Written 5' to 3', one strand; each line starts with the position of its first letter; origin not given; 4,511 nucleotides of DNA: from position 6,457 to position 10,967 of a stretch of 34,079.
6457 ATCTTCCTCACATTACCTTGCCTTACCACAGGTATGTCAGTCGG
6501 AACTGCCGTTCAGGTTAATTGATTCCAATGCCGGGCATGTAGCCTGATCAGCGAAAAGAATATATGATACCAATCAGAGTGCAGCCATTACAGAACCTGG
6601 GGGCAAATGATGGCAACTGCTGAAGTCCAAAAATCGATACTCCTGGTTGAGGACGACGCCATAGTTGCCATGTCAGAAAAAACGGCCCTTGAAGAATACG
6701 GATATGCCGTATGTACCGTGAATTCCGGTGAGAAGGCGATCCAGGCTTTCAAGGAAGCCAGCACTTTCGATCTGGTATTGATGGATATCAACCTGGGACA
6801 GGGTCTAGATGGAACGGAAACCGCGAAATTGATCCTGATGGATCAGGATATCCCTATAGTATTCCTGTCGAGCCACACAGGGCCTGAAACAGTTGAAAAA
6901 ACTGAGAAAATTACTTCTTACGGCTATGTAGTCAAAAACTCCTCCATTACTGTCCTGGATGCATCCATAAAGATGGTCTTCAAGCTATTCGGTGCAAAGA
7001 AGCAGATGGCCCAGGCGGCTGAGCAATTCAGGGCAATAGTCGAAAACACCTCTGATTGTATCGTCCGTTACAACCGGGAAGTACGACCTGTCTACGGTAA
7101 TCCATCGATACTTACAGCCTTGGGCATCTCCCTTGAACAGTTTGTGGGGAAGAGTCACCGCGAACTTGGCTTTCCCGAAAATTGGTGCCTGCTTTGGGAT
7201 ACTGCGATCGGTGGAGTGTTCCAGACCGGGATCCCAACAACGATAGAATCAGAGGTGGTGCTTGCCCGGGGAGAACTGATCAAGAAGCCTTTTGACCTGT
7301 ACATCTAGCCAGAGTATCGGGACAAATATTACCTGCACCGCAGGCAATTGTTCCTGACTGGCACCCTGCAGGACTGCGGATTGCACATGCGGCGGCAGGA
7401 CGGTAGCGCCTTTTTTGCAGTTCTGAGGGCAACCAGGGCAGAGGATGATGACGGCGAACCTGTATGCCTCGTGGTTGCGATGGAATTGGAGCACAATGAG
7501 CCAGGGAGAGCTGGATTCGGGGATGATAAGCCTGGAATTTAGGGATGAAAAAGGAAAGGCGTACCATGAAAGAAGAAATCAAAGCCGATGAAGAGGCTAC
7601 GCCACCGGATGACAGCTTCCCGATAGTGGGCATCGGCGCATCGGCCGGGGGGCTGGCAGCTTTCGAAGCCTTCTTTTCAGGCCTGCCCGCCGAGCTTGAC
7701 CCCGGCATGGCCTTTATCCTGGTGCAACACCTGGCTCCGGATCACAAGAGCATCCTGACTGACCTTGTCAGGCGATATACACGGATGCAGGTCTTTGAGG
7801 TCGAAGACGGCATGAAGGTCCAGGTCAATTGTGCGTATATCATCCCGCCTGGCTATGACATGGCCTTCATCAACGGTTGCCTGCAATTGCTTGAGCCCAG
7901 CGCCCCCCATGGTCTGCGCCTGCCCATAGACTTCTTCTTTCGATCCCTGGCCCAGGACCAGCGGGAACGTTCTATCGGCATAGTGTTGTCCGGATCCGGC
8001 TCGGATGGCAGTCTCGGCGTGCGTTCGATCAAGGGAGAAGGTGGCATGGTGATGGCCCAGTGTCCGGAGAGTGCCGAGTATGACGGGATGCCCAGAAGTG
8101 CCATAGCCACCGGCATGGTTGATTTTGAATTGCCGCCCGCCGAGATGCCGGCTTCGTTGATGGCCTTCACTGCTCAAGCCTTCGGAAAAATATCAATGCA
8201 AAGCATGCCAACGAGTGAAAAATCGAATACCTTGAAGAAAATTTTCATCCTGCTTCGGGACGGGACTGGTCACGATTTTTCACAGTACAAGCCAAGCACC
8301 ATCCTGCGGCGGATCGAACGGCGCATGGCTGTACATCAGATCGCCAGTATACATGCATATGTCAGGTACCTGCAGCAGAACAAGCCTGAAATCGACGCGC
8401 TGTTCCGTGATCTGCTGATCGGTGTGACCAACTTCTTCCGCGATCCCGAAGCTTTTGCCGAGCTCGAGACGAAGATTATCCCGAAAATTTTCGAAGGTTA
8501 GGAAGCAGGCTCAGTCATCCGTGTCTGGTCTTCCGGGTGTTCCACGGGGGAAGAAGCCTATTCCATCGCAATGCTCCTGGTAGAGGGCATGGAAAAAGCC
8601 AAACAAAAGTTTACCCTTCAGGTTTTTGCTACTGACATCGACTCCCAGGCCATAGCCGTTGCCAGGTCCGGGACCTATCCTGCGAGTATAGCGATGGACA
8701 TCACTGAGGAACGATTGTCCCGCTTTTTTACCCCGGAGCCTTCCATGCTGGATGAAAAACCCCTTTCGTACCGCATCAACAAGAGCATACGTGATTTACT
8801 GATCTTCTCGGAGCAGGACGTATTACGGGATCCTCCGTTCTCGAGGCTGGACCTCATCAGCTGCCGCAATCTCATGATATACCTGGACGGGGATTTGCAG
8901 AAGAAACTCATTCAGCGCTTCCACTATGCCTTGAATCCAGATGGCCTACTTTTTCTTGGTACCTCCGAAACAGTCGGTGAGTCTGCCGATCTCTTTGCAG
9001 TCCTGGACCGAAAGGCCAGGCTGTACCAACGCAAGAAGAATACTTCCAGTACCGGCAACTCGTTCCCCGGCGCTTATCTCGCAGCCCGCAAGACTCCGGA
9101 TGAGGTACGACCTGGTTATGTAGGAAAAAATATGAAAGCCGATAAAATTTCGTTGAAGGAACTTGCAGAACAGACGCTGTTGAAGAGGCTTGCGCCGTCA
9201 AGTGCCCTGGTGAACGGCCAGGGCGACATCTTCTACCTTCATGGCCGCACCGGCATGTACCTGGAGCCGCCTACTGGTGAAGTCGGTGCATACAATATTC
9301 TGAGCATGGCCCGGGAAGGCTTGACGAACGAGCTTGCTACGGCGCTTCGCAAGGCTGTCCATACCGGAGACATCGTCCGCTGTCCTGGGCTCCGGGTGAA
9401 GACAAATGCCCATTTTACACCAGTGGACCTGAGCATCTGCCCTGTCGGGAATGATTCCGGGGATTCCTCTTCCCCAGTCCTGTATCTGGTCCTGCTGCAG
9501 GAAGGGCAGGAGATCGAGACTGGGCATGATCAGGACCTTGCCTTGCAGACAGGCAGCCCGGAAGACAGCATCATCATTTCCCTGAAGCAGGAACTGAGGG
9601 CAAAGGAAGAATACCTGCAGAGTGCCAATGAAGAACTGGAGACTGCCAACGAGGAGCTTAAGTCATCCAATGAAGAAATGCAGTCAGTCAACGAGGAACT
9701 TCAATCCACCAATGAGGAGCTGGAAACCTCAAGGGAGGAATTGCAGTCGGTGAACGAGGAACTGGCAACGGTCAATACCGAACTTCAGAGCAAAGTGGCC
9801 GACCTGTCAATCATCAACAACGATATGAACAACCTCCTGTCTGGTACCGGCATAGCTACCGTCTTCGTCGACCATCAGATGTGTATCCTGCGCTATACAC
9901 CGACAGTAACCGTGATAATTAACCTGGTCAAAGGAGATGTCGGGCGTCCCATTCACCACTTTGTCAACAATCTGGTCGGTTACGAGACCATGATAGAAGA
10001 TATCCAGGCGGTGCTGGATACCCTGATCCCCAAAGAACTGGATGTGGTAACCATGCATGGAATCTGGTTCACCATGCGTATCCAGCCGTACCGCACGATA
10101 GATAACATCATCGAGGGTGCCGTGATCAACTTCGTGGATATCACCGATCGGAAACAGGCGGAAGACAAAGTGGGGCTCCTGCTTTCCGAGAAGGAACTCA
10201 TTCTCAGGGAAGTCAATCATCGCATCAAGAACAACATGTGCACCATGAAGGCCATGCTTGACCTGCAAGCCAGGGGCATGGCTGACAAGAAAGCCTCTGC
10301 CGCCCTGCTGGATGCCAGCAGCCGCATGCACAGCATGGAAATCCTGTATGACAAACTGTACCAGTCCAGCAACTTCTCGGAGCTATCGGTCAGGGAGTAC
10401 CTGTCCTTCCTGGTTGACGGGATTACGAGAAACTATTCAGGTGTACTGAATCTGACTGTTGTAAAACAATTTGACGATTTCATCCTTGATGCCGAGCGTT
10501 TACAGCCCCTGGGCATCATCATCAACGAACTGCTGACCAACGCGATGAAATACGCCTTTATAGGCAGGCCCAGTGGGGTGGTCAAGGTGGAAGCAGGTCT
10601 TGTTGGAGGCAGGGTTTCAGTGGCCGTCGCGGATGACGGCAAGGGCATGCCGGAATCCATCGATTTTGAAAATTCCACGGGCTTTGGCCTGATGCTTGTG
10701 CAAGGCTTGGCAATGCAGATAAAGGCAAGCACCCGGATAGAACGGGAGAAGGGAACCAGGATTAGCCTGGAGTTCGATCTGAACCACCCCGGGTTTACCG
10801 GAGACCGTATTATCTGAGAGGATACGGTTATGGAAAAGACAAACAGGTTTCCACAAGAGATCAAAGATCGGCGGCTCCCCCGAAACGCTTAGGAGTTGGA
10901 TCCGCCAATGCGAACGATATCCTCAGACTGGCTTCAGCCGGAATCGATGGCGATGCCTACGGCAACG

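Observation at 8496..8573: A single amber codon sits inside a CheB/CheR-PAS-kinase gene, immediately before the canonical CheR SAM-binding motif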

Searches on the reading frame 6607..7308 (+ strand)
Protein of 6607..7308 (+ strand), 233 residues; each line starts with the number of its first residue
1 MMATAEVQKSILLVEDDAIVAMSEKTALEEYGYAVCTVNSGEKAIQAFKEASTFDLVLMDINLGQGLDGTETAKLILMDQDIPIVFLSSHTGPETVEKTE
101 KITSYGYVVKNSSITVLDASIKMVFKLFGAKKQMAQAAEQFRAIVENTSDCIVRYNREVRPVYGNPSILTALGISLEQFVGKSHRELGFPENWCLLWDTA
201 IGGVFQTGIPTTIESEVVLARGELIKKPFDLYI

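Call 6: search_protein_families(library=pfam, proteins=[window:6607-7308:+])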
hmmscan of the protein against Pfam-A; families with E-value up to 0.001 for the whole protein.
window:6607-7308:+ (233 aa): 1 family
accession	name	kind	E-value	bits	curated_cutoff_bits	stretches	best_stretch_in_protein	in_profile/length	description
PF00072.30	Response_reg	-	1.4e-18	67.5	30.2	1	11-121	1-110/111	Response regulator receiver domain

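Call 14: search_protein_families(library=pfam, proteins=[window:6607-7305:+], max_evalue=0.01)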
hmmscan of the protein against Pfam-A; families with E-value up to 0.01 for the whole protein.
window:6607-7305:+ (233 aa): 2 families
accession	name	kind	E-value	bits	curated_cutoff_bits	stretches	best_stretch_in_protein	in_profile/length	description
PF00072.30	Response_reg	-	1.4e-18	67.5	30.2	1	11-121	1-110/111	Response regulator receiver domain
PF08448.16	PAS_4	-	0.0034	18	23.1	1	145-187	1-43/110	PAS fold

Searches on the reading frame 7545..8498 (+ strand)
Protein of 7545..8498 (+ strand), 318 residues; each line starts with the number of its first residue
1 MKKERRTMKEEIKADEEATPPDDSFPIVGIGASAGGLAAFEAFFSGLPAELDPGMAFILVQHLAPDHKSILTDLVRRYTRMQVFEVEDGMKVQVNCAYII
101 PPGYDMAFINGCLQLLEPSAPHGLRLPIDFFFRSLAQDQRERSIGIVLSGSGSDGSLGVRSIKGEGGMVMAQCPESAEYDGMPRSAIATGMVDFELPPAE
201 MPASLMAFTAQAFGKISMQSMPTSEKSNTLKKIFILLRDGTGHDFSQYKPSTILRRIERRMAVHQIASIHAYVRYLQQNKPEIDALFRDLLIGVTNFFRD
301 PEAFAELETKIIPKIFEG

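Call 6: search_protein_families(library=pfam, proteins=[window:7545-8498:+])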
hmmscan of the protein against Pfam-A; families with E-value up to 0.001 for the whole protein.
window:7545-8498:+ (318 aa): 2 families
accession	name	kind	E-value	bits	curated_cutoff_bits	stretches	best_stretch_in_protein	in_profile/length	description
PF01339.22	CheB_methylest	-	8.4e-55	185.6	24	1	28-205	1-174/174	CheB methylesterase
PF03705.20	CheR_N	-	4.9e-17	61.8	27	1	230-280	3-53/53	CheR methyltransferase, all-alpha domain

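Call 9: find_encoding_contigs(protein=window:7545-8498:+, flank=10000)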
Protein window:7545-8498:+ (318 aa): 1 contig read that carries it; 1 place shown.
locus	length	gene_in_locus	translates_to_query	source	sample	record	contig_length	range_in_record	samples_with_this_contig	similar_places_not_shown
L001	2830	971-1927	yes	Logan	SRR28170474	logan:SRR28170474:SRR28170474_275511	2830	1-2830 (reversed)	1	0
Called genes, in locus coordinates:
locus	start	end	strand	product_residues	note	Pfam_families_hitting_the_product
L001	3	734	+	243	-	?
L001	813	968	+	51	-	-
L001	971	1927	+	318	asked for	PF01339:CheB_methylest, PF03705:CheR_N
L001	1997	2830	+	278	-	?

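Call 32: list_cluster_members(proteins=[window:7545-8498:+, window:8571-10814:+, window:28941-30188:+, window:621-1418:-, window:2979-4289:+, window:4334-5974:+, window:20812-22863:-, window:22863-24359:-, window:27551-28738:+, window:31795-32883:+])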
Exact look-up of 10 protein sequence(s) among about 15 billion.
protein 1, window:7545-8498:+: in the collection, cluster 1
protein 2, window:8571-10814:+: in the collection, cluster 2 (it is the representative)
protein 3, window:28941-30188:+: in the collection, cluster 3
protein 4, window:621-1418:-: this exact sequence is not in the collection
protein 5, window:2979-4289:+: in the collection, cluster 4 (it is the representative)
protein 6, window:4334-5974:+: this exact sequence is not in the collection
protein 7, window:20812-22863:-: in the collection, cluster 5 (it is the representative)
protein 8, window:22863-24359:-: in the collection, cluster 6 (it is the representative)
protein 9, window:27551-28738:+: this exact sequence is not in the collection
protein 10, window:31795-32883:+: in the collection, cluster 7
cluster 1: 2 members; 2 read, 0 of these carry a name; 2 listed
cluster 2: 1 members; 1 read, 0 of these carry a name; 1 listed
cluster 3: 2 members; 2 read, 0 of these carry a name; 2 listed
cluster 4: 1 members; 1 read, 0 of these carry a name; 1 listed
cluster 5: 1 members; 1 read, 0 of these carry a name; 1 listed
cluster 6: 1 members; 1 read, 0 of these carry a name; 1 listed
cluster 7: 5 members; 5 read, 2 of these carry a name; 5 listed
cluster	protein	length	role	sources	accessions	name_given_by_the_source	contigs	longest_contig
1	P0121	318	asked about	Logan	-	-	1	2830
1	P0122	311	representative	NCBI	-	-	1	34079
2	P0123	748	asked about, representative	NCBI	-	-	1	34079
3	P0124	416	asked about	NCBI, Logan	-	-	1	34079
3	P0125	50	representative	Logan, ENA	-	-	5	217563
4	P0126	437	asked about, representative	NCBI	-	-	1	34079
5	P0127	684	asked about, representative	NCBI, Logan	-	-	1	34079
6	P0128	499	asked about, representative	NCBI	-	-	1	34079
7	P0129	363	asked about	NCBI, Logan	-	-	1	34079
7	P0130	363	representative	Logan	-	-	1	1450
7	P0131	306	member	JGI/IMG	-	hypothetical protein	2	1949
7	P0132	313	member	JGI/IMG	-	hypothetical protein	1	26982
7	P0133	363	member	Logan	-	-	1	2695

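Call 33: find_encoding_contigs(protein=P0132, flank=10000)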
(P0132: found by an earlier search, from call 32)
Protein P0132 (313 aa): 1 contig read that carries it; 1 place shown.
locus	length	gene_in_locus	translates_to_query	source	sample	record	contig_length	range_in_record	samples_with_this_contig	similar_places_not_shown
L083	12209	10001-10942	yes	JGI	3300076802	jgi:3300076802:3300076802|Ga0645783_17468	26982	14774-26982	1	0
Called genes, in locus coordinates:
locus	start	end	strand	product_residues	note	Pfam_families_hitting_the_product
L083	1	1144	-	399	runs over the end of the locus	PF12797:Fer4_2 (faint), PF00037:Fer4 (weak), PF12837:Fer4_6 (weak), PF12838:Fer4_7, PF13187:Fer4_9 (weak), PF25160:LdpA_Fe-S-bd (weak), PF00037:Fer4, PF02906:Fe_hyd_lg_C, +2 more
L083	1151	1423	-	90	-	-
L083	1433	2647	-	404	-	PF07228:SpoIIE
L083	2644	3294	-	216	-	PF04060:FeS, PF13188:PAS_8 (faint)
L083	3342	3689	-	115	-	PF02906:Fe_hyd_lg_C (faint)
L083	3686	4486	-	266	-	PF12837:Fer4_6 (faint), PF13237:Fer4_10 (weak), PF12838:Fer4_7 (weak), PF13187:Fer4_9 (faint), PF00037:Fer4 (weak), PF02906:Fe_hyd_lg_C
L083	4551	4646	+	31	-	-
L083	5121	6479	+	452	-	PF13484:Fer4_16 (faint), PF00037:Fer4, PF12797:Fer4_2 (weak), PF12837:Fer4_6 (weak), PF13237:Fer4_10, PF14697:Fer4_21, PF12838:Fer4_7, PF13187:Fer4_9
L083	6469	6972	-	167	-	-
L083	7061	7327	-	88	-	-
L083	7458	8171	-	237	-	PF03572:Peptidase_S41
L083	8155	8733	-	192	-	-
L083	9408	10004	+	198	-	-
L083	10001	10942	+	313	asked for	-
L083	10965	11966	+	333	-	-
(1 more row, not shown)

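Call 34: find_encoding_contigs(protein=P0125, flank=10000)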
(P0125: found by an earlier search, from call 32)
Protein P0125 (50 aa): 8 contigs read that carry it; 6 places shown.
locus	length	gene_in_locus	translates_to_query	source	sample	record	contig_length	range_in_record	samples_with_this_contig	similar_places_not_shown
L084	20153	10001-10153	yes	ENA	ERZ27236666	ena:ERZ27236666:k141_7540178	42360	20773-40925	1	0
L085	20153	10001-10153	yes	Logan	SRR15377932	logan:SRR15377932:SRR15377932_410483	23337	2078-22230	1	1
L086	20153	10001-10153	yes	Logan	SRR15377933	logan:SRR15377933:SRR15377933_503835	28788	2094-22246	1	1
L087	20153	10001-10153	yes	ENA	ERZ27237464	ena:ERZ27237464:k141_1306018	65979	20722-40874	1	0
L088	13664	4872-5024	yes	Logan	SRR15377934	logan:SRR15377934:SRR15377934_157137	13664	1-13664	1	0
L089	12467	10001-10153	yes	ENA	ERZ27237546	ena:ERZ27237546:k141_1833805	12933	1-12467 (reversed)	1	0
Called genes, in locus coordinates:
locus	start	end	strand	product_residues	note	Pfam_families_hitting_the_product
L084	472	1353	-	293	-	-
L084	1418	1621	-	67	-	-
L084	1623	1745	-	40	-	-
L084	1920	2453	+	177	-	-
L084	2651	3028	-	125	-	-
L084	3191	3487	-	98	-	-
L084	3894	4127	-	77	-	-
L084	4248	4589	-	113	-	-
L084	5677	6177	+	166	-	-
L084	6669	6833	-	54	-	-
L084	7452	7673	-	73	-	-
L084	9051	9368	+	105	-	-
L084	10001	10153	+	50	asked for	-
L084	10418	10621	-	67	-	-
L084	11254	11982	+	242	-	-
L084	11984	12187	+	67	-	-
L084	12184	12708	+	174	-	PF03169:OPT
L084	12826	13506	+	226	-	PF03169:OPT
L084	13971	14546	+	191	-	PF03169:OPT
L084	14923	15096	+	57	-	-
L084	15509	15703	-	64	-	-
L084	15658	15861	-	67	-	-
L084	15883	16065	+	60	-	-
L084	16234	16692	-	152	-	-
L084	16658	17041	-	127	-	-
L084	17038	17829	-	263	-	-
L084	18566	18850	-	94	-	-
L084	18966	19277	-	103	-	-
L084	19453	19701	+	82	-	-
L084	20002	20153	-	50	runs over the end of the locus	-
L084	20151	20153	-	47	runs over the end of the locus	-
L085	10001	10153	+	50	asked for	-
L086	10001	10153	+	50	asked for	-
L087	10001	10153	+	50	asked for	-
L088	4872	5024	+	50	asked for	-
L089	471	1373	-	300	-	-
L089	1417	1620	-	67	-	-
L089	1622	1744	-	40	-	-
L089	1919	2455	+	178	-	-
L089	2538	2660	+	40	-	-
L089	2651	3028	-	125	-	-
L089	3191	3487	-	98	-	-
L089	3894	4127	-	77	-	-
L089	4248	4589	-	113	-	-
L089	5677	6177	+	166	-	-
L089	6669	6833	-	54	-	-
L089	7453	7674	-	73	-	-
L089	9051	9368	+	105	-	-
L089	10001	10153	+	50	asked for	-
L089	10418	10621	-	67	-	-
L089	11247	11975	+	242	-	-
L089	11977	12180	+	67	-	-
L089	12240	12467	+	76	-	?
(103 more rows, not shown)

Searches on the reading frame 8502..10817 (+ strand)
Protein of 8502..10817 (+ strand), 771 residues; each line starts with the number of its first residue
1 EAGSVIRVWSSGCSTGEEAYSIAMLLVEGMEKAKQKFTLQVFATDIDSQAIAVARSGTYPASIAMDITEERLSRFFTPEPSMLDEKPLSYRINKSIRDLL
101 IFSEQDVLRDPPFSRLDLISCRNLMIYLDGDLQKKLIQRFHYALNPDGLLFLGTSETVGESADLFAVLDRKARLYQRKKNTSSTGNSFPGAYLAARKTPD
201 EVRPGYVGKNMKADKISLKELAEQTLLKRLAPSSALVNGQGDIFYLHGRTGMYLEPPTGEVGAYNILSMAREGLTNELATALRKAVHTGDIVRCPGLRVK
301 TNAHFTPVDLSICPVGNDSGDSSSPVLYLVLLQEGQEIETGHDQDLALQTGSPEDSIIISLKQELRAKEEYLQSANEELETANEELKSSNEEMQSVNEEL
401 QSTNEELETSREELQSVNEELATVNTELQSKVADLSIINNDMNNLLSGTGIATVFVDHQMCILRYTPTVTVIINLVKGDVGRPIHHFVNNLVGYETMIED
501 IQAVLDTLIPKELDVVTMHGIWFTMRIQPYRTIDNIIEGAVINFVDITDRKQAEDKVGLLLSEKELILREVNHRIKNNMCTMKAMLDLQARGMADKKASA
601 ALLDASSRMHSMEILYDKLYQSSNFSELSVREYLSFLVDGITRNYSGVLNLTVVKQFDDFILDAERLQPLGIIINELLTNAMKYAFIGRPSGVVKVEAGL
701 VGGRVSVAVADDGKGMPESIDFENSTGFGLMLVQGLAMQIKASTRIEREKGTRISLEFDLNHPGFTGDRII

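Call 6: search_protein_families(library=pfam, proteins=[window:8502-10817:+])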
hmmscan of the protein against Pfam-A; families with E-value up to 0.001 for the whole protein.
window:8502-10817:+ (771 aa): 7 families
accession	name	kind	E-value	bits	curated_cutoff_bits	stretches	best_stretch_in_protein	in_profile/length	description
PF01739.24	CheR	-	4e-45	154.1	27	1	3-169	30-190/195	CheR methyltransferase, SAM binding domain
PF13596.12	PAS_10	-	6.2e-26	91.5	22.1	1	442-548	1-106/106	PAS domain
PF07568.18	HisKA_2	-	1e-17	64.4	22.3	1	570-644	1-75/76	Histidine kinase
PF02518.31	HATPase_c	-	5.1e-12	46.7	26.4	1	670-761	6-110/111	Histidine kinase-, DNA gyrase B-, and HSP90-like ATPase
PF13581.12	HATPase_c_2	-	1e-10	42.1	27.4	1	658-756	20-125/127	Histidine kinase-like ATPase domain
PF06818.20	Fez1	-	0.00018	22.5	34.4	1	358-432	33-107/199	Fez1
PF07536.20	HWE_HK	-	0.00054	21.1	22.8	0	570-614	1-43/83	HWE histidine kinase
